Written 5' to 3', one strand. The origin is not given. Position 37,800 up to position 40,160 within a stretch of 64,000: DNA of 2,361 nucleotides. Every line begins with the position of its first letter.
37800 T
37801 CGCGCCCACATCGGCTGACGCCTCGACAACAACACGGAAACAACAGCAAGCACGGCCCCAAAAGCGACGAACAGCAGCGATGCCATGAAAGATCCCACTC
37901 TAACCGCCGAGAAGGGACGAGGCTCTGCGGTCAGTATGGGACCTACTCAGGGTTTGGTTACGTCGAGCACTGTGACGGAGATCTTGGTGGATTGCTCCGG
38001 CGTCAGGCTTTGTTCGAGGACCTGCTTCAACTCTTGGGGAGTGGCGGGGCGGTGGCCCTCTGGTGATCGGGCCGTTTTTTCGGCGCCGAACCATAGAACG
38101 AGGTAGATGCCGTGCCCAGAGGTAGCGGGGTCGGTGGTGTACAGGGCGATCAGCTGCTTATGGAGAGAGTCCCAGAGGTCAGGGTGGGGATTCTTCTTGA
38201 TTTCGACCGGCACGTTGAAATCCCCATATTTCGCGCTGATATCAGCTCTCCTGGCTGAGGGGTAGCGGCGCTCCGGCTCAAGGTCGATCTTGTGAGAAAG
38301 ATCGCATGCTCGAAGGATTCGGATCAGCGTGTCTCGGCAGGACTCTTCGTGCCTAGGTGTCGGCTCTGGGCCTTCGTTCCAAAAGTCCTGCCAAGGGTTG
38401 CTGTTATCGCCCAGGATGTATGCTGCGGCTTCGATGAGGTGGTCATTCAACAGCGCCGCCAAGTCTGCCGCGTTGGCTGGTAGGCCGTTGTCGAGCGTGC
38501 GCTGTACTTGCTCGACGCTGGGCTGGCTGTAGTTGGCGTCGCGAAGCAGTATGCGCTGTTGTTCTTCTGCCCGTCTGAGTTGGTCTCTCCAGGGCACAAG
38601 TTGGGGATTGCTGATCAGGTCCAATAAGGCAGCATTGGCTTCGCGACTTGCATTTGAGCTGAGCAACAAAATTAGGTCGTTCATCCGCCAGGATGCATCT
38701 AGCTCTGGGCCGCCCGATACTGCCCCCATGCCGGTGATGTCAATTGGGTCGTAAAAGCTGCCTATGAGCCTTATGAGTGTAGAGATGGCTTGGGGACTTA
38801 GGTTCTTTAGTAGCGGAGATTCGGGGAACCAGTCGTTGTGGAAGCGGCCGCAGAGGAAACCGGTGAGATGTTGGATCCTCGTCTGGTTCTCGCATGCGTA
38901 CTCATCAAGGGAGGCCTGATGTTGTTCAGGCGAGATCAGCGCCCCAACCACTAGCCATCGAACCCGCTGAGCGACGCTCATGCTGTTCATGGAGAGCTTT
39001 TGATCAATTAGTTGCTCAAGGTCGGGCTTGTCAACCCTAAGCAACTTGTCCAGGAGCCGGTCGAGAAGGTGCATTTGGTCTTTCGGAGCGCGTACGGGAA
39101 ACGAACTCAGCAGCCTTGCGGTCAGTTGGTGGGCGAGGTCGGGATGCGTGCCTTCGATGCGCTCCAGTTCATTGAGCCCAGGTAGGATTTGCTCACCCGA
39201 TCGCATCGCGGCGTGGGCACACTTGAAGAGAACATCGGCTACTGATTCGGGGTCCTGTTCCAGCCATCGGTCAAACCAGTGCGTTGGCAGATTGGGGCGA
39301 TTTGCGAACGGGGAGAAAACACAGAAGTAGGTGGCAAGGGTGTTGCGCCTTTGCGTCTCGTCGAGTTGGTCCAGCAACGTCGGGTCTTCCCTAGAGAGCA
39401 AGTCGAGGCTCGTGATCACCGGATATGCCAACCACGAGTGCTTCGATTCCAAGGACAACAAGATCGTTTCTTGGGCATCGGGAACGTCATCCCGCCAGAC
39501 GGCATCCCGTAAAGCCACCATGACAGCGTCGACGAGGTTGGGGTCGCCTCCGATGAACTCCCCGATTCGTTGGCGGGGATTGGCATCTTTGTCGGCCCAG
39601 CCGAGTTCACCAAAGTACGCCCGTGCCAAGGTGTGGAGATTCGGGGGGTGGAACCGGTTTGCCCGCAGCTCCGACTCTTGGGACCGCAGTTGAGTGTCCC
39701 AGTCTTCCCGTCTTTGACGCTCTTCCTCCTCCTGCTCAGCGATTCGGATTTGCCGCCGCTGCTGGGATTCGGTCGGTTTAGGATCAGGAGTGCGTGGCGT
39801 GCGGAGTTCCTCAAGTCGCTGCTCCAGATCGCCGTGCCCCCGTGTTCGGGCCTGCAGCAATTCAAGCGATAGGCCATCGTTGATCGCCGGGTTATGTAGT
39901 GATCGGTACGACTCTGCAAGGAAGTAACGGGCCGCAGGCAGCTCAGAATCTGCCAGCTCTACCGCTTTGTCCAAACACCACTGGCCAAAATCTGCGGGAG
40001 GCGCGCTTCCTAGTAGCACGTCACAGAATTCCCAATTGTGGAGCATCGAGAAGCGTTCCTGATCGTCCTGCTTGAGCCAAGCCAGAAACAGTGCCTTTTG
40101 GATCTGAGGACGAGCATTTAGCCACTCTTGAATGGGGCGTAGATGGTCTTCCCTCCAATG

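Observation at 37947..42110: Giant NTPase with reversed domain order relative to known Avs/bNACHT proteins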

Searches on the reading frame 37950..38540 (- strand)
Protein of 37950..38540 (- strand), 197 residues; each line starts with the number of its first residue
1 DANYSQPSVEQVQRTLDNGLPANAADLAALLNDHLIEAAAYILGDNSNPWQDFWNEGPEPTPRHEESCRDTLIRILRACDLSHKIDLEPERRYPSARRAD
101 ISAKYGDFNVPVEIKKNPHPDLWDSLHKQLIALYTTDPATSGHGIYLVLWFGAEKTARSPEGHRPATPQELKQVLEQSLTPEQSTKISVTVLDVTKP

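Call 30: search_protein_families(library=pfam, proteins=[window:37950-38540:-], max_evalue=10)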
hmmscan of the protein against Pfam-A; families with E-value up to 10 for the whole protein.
window:37950-38540:- (197 aa): 1 family
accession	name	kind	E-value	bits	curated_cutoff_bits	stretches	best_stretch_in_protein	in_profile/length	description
PF00633.29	HHH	-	0.23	11.9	24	1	160-174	2-16/30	Helix-hairpin-helix motif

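Call 56: search_solved_structures(query=A4, max_evalue=10, show_alignments=3)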
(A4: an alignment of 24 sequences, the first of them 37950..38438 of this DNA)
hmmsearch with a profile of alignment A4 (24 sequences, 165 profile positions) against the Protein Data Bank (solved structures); distinct sequences matched with E-value up to 10: 2.
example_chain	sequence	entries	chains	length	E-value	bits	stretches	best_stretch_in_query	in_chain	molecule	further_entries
4pfq_A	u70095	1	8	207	0.17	14.9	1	41-82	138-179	Hypoxanthine phosphoribosyltransferase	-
9hig_T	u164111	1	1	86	1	12.4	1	43-105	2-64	Small ribosomal subunit protein bS20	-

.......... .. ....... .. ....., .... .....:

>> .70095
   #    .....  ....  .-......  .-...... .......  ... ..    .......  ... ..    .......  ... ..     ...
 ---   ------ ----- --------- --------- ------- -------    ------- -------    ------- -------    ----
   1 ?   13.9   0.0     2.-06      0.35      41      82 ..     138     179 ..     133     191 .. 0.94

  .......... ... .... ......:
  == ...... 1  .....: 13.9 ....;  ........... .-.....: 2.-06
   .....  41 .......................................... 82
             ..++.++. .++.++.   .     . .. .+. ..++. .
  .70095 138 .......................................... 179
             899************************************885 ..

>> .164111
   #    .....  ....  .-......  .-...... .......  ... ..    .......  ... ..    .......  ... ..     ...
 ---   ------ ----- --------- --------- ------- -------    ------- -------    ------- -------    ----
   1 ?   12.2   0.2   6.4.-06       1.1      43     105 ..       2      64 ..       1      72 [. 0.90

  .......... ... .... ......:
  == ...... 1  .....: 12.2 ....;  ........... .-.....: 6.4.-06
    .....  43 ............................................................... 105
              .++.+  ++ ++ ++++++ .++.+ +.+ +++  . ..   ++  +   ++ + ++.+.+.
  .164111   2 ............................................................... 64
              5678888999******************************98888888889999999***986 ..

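Call 57: search_protein_families(library=pfam, alignment_id=A4, max_evalue=10)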
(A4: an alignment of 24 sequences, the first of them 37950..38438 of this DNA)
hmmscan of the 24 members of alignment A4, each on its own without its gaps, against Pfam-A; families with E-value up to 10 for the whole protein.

A. member 1, window:37950-38438:- (163 aa): 0 families

B. families by the number of members that match (of 24 scanned): 6 families
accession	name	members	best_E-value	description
PF20637.2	ATG5_HBR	2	0.03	Autophagy protein ATG5, alpha-helical bundle region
PF14197.11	Cep57_CLD_2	1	0.014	Centrosome localisation domain of PPC89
PF21934.1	Yop-YscD_ppl_3rd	1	0.051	YscD/CdsD-like Bon-like domain 3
PF13472.12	Lipase_GDSL_2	1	0.058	GDSL-like Lipase/Acylhydrolase family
PF24881.1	DUF7739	1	0.077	Domain of unknown function (DUF7739)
PF21815.4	PAS_PdeA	1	0.14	PdeA-like PAS domain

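Call 103: search_protein_representatives(alignment_id=A4)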
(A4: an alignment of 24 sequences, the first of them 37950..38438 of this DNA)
Query: 24 sequences, 165 profile positions. Proteins with E-value up to 0.001 (for the whole library): 2855; up to 1e-10: 1733; up to 1e-30: 767. The best 150 are listed.
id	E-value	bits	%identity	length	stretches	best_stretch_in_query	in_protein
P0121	1.4e-78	278.7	-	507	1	1-165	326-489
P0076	2.6e-78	277.8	-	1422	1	2-165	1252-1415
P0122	1.6e-77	275.3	-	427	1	1-165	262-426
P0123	5.1e-77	273.6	-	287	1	1-165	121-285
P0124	1.9e-76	271.8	-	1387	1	4-165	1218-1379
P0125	5.0e-75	267.1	-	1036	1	1-165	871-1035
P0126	1.2e-70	252.9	-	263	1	1-165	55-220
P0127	2.3e-70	252.0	-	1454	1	2-165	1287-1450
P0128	7.0e-70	250.4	-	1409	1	1-165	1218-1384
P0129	1.7e-69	249.1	-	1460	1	1-165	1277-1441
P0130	2.8e-69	248.5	-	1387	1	3-165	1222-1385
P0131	1.3e-68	246.3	-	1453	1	1-165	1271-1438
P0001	2.8e-68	245.2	-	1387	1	2-165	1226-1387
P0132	3.4e-68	244.9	-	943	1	1-165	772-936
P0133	1.2e-67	243.2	-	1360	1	1-165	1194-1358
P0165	2.3e-59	216.2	-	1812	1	2-165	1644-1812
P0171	8.0e-59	214.4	-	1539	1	1-165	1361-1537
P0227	4.9e-55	202.1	-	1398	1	1-163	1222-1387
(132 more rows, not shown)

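Call 115: search_protein_families(library=pfam, proteins=[P0165, P0171], max_evalue=0.001)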
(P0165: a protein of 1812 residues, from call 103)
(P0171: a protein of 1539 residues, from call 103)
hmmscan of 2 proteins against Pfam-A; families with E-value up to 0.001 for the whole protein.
P0165 (1812 aa): 7 families
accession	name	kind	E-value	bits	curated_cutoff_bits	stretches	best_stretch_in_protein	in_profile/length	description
PF13635.12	DUF4143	-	3.5e-22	79.3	28.1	1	221-377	1-159/160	Domain of unknown function (DUF4143)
PF13173.12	AAA_14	-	1.7e-20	73.7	27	1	21-169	3-128/129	AAA domain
PF13191.12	AAA_16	-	2.7e-08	34.9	32.6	0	458-497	24-63/167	AAA ATPase domain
PF00004.35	AAA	-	7.8e-06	26.8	21.2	0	463-540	2-95/131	ATPase family associated with various cellular activities (AAA)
PF13401.12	AAA_22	-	8.8e-06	26.5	27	0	462-563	8-101/130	AAA domain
PF01637.24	ATPase_2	-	0.00058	20.2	33.2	0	11-44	11-44/225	ATPase domain predominantly from Archaea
PF25199.1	nSTAND_NTPase5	-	0.00079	19.7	34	0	5-59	22-82/145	Novel STAND NTPase 5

P0171 (1539 aa): 0 families

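Call 116: list_cluster_members(proteins=[P0165])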
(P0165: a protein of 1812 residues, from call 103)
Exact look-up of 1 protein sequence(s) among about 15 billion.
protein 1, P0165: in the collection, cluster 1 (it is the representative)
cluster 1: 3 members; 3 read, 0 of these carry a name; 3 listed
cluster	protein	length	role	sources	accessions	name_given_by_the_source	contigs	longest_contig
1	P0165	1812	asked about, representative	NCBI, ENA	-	-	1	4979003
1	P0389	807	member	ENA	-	-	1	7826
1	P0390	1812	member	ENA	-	-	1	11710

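Call 118: find_encoding_contigs(protein=P0165, flank=3000, max_places=3)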
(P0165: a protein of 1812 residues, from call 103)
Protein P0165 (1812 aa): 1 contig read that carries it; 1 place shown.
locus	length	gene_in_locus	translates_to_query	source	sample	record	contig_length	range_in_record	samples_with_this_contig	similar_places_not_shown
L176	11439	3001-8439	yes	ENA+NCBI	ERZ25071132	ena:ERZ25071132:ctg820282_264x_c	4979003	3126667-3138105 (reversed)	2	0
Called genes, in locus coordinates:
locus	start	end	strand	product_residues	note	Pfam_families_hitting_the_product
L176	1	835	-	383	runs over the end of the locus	-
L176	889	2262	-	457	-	PF13360:PQQ_2, PF13570:Beta-prop_ACSF4 (faint), PF01011:PQQ (faint), PF13360:PQQ_2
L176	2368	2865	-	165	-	PF02870:Methyltransf_1N, PF01035:DNA_binding_1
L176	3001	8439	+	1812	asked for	PF00004:AAA (faint), PF13173:AAA_14, PF13191:AAA_16 (faint), PF13401:AAA_22 (faint), PF13635:DUF4143, PF28130:DUF8371 (faint)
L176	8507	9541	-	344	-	-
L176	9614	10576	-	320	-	PF06029:AlkA_N, PF00730:HhH-GPD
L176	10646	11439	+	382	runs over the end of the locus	PF08240:ADH_N (faint)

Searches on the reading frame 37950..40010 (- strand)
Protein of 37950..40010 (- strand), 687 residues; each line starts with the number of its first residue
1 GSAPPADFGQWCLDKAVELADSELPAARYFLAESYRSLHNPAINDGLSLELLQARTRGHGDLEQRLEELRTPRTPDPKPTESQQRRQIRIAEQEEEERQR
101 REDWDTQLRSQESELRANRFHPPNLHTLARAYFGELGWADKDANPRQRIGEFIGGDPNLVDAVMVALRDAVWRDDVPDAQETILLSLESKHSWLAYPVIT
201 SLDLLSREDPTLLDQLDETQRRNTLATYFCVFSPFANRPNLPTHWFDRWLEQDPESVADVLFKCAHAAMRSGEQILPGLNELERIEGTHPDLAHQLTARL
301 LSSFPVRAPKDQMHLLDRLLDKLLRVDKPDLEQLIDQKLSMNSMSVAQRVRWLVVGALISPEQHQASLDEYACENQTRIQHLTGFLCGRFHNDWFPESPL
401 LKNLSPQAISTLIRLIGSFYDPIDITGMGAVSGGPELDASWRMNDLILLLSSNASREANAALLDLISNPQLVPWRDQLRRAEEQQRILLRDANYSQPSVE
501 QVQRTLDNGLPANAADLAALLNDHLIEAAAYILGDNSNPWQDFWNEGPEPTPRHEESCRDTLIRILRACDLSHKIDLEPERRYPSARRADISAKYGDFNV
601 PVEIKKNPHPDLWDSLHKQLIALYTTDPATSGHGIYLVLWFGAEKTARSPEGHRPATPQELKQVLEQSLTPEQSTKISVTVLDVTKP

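Call 47: predict_structure(alignment_id=A1)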
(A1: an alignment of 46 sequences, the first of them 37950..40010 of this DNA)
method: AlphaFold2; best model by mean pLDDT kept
length: 687 residues; sequences in the alignment: 46
mean_pLDDT: 86.5   pTM: 0.59
mean pLDDT of the five models: 86.5, 85.9, 84.7, 84.3, 84.0
residues with pLDDT >= 90: 415; 70-90: 186; 50-70: 58; < 50: 28
segments of 3 or more residues with pLDDT < 50: 492-508, 582-586
pLDDT, mean of each block of 10 residues (from residue 1): 80 97 94 94 91 95 93 59 84 89 93 96 96 81 88 91 97 97 93 95 94 95 96 62 87 96 96 90 91 93 93 91 79 93 94 92 93 94 83 54 83 94 70 77 90 90 96 94 80 45 47 80 89 77 85 91 90 84 56 88 93 90 78 92 88 90 92 88 82
secondary structure, 60 per line:
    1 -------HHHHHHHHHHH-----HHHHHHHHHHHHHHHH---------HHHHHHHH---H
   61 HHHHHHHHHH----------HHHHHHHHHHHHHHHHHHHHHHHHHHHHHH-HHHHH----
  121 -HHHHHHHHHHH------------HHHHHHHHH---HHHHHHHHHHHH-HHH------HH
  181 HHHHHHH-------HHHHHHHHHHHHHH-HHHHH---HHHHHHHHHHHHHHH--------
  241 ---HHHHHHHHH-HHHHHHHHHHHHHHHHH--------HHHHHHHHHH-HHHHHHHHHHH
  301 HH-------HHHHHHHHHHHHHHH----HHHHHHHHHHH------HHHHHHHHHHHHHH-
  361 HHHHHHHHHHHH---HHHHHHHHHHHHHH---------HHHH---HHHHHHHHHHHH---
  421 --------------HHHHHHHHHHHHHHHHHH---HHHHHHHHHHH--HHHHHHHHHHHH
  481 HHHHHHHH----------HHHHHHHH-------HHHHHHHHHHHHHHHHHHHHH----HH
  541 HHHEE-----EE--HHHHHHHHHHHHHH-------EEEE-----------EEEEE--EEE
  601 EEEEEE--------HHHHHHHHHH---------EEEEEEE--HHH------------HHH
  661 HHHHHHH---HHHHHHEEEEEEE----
elements in order (helices of 4 or more, strands of 3 or more residues): H8-18 H24-39 H49-56 H60-70 H81-110 H112-116 H122-132 H145-153 H157-168 H179-187 H195-208 H210-214 H218-232 H244-252 H254-270 H279-288 H290-302 H310-324 H329-339 H346-359 H361-372 H376-389 H399-402 H406-417 H435-452 H456-466 H469-488 H499-506 H514-534 H539-543 H555-568 E576-579 E591-595 E598-606 H615-624 E634-640 H658-667 H671-676 E677-683

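Call 52: fold_search(model_id=the predicted structure, library=pdb)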
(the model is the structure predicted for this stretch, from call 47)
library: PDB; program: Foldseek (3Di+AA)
matches with E <= 10: 859; with E <= 0.001: 0
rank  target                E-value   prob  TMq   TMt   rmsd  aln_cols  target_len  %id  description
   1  7z8t_D                2.3e-02  0.82  0.15  0.11  25.2       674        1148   10  CAND1-SCF-SKP2 CAND1 engaged SCF rocked (released 2023-04-19)
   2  8ro0_I                2.4e-02  0.80  0.16  0.15  32.6       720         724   13  Structure of the C. elegans Intron Lariat Spliceosome primed for disassembly (ILS') (released 2024-08-07)
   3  6m60_C                2.5e-02  0.98  0.22  0.17  15.2       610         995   10  Plumbagin in complex with CRM1#-Ran-RanBP1 (released 2021-06-09)
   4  8or0_C                2.5e-02  0.77  0.15  0.11  27.2       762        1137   11  CAND1-CUL1-RBX1-SKP1-SKP2-CKS1-CDK2 (released 2023-06-28)
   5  6xjr_C                2.6e-02  0.99  0.25  0.19  14.3       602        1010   12  Crystal Structure of KPT-185 bound to CRM1 (E582K, 537-DLTVK-541 to GLCEQ) (released 2021-01-27)
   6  7sqc_J0               2.6e-02  0.94  0.18  0.23  15.6       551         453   12  Ciliary C1 central pair apparatus isolated from Chlamydomonas reinhardtii (released 2022-04-13)
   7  6bcx_A                2.8e-02  0.75  0.16  0.08  21.2       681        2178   13  mTORC1 structure refined to 3.0 angstroms (released 2017-12-20)
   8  4hau_C                2.9e-02  0.97  0.24  0.18  14.6       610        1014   11  Crystal structure of CRM1 inhibitor Ratjadone A in complex with CRM1-Ran-RanBP1 (released 2013-01-09)
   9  4wvf_C                3.2e-02  0.91  0.19  0.15  16.9       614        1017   12  Crystal structure of KPT276 in complex with CRM1-Ran-RanBP1 (released 2015-07-15)
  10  3c2g_A                3.2e-02  0.87  0.20  0.21  24.4       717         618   10  Crystal complex of SYS-1/POP-1 at 2.5A resolution (released 2008-05-20)
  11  9eof_F                3.5e-02  0.63  0.14  0.12  34.5       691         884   10  Structure of the human INTS5/8/10/15 subcomplex (released 2024-06-12)
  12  4fdd_A                3.7e-02  0.94  0.23  0.20  21.4       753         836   13  Crystal structure of KAP beta2-PY-NLS (released 2012-07-18)
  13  7onb_C                3.7e-02  0.82  0.18  0.16  18.7       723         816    9  Structure of the U2 5' module of the A3'-SSA complex (released 2021-08-04)
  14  1u6g_C                3.7e-02  0.80  0.15  0.11  22.1       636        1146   11  Crystal Structure of The Cand1-Cul1-Roc1 Complex (released 2004-12-14)
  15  7zbz_D                3.8e-02  0.75  0.15  0.11  23.1       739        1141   11  CAND1 delhairpin-SCF-SKP2 CAND1 partly engaged SCF partly rocked (released 2023-04-19)
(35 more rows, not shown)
